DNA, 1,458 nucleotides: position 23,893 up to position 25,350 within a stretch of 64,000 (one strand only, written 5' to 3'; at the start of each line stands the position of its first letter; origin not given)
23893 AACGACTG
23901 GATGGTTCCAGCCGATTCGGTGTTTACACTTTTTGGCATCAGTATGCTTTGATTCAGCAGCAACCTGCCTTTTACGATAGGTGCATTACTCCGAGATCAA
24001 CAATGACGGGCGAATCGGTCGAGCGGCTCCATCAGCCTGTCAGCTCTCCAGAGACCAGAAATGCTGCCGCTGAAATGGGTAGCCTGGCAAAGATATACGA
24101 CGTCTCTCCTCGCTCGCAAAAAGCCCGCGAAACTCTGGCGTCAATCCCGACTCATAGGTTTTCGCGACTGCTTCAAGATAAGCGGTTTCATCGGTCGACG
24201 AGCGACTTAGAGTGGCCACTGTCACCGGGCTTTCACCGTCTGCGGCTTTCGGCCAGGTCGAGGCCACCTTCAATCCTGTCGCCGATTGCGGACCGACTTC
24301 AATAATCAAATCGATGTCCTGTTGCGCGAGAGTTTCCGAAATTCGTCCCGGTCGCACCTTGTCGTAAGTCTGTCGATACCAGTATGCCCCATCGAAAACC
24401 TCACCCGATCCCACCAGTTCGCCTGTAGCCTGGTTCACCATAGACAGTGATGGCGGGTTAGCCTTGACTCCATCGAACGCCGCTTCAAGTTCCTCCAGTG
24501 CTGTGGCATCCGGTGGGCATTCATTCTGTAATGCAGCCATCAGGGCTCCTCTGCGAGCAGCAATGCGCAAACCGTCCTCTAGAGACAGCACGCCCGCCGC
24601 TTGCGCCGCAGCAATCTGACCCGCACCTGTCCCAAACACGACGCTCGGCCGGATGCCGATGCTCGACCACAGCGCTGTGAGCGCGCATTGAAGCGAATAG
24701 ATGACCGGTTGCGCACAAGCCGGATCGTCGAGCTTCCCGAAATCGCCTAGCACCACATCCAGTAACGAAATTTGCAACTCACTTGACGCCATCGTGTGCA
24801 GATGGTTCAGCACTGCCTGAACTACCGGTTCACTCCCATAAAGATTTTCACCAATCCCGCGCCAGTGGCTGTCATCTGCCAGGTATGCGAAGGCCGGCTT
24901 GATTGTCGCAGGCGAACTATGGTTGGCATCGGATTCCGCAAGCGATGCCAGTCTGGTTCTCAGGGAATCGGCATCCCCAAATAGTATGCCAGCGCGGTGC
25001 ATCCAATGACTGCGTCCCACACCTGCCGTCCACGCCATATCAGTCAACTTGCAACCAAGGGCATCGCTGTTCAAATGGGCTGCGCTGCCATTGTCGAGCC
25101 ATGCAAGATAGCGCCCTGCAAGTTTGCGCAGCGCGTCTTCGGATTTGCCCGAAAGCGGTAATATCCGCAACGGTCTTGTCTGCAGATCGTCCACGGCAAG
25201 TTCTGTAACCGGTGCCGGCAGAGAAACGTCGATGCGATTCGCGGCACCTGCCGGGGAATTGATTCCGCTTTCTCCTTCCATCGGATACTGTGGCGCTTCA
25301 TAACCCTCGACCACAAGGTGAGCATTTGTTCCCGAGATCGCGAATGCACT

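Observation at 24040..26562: Terminal KS fused to a gutted, non-catalytic AT-like domain with no downstream ACP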

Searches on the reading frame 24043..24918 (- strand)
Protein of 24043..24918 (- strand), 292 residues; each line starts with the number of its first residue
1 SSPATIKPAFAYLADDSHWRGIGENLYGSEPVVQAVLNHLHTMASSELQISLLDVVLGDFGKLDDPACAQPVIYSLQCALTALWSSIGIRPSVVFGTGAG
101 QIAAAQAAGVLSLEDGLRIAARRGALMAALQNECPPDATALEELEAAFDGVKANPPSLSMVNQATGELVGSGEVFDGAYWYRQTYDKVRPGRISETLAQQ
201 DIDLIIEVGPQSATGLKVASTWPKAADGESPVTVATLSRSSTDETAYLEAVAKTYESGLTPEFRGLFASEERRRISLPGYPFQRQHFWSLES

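Call 53: find_related_loci(query=A2, collection=metagenome_contigs, flank=10000)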
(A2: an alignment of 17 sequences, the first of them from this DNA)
Query A2 (292 aa) in metagenome_contigs; peptide patterns used: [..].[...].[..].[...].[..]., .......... (x = any residue, [..] = any of these).
416 stretches matched a pattern; 151 encode a relative of the query (tblastn E <= 1e-3); the best 80 are kept; 73 distinct loci.
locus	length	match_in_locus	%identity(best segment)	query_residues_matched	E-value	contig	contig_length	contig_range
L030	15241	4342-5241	51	1-288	6e-87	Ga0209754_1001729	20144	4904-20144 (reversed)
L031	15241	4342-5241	51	1-288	6e-87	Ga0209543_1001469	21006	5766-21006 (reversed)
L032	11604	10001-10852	49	12-288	8e-79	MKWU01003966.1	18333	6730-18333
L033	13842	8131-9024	47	2-288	6e-78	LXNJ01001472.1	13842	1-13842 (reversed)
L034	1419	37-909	47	9-288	9e-81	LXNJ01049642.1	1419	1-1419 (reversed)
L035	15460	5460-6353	47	7-288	7e-75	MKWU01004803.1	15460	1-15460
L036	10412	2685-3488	46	4-288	3e-74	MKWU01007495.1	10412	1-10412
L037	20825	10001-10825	52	21-288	2e-74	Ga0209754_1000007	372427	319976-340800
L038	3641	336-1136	48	7-288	2e-74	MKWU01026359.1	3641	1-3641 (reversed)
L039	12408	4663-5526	49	9-288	2e-72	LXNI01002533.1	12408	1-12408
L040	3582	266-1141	48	7-288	1e-72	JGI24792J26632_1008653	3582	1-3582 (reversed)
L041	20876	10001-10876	48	7-288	2e-72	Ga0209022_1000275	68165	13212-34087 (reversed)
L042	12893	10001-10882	45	3-288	6e-72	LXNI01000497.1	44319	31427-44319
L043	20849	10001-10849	47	4-288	3e-71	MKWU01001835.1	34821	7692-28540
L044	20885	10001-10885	44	4-288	7e-68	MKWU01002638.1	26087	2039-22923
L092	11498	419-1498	29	2-288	3e-37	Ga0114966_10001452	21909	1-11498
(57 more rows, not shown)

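Call 88: search_protein_families(library=pfam, proteins=[L092:5999-7276:+, L092:8298-9533:+, L092:9518-10213:-, L092:10258-11034:+], max_evalue=0.001)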
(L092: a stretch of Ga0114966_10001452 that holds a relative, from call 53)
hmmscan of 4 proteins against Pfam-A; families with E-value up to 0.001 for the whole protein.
L092:5999-7276:+ (426 aa): 2 families
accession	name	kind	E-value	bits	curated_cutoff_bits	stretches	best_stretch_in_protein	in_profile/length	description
PF00550.31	PP-binding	-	7.3e-13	49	20.8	1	56-121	3-67/67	Phosphopantetheine attachment site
PF00198.28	2-oxoacid_dh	-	2.8e-05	24.1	23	0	391-417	200-226/232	2-oxoacid dehydrogenases acyltransferase (catalytic domain)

L092:8298-9533:+ (412 aa): 1 family
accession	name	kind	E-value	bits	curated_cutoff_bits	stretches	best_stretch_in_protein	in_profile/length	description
PF03050.20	DDE_Tnp_IS66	-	1.9e-52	178.9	23.1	1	134-326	89-282/284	Transposase IS66 family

L092:9518-10213:- (231 aa): 2 families
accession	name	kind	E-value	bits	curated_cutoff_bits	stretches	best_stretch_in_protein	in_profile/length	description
PF01648.25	ACPS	-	1.9e-14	54.1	25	1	107-179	2-81/111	4'-phosphopantetheinyl transferase superfamily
PF22624.1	AASDHPPT_N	-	3.8e-07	30.7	27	1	20-99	14-96/100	4'-phosphopantetheinyl transferase, N-terminal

L092:10258-11034:+ (259 aa): 1 family
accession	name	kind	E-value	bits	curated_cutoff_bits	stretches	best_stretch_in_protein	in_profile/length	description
PF00975.26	Thioesterase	-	4.9e-39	135.3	26.4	1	19-241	2-222/226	Thioesterase domain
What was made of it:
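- KS2-AT° occupies the position where a release domain sits in the KS2-less relative L092 (call 88).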

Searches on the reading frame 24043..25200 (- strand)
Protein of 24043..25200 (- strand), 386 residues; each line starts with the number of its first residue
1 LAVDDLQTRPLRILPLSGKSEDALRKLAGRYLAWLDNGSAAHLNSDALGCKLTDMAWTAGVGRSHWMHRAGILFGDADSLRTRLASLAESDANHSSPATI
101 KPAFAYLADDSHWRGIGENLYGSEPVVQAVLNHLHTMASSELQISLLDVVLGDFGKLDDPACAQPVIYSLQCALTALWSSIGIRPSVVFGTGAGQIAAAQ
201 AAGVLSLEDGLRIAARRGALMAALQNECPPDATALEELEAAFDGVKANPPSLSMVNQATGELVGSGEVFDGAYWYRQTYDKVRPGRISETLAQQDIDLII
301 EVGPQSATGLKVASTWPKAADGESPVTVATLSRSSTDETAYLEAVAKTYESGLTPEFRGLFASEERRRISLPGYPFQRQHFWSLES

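Call 8: find_related_loci(query=window:24043-25200:-, collection=genome_contigs, flank=10000)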
Query window:24043-25200:- (386 aa) in genome_contigs; peptide patterns used: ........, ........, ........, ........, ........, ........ (x = any residue, [..] = any of these).
96 stretches matched a pattern; 25 encode a relative of the query (tblastn E <= 1e-3); 25 distinct loci.
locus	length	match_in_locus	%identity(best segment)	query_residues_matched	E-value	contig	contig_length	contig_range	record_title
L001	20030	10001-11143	43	5-382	3e-84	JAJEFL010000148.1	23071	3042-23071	MAG: Rhodothermales bacterium isolate p16x43bins.4 k141_106234, whole genome shotgun sequence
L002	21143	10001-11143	43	5-382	2e-82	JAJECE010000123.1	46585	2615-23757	MAG: Rhodothermales bacterium isolate jk18x9bins.87 k141_330242, whole genome shotgun sequence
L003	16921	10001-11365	26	9-382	3e-40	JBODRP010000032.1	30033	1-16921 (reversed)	MAG: Trichormus sp. isolate M6_bin.1_H NODE_32_length_30033_cov_43.643105, whole genome shotgun sequence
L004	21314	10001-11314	28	9-383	1e-36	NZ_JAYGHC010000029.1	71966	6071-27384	Cronbergia sp. UHCC 0137 00029__length=71966, whole genome shotgun sequence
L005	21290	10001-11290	36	12-382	1e-33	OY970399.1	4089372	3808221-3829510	MAG: uncultured Acidobacteriota bacterium isolate MFD01916.bin.c.6 genome assembly, chromosome: 1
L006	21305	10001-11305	26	12-382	8e-32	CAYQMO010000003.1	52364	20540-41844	MAG TPA_asm: uncultured Geobacter sp. isolate SRP272421_co2_203 genome assembly, contig: NODE_1039_length_52364_cov_6.38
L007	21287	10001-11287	33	9-382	6e-29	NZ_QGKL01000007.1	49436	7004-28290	Leucothrix arctica strain IMCC9719 IMCC9719_contig7, whole genome shotgun sequence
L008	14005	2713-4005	27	13-382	9e-28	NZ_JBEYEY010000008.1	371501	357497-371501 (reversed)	Streptomyces sp. NPDC007189 NPDC007189_15_F1.ctg-0008, whole genome shotgun sequence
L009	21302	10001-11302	27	16-384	2e-23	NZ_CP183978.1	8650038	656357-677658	Streptomyces sp. R-07 chromosome, complete genome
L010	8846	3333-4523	26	16-382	2e-20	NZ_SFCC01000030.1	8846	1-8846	Amycolatopsis suaedae strain 8-3EHSu NODE_30_length_8846_cov_72.2063, whole genome shotgun sequence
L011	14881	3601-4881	24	17-382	2e-20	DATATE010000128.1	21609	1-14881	MAG TPA_asm: Pseudonocardiaceae bacterium isolate SMAG_U5538 k141_676241, whole genome shotgun sequence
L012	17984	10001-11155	25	16-382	1e-22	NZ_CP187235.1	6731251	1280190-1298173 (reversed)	Actinokineospora sp. G85 chromosome, complete genome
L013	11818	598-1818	26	8-382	2e-20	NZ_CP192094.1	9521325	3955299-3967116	Nocardia sp. CA-084685 chromosome, complete genome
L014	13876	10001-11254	25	16-382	5e-28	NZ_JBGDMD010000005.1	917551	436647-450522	Amycolatopsis kentuckyensis strain KC20-1 5, whole genome shotgun sequence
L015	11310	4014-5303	30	14-382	6e-17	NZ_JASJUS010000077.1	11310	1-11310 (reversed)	Streptomyces fuscus strain GXMU-J15 J15_assembled_contig_77, whole genome shotgun sequence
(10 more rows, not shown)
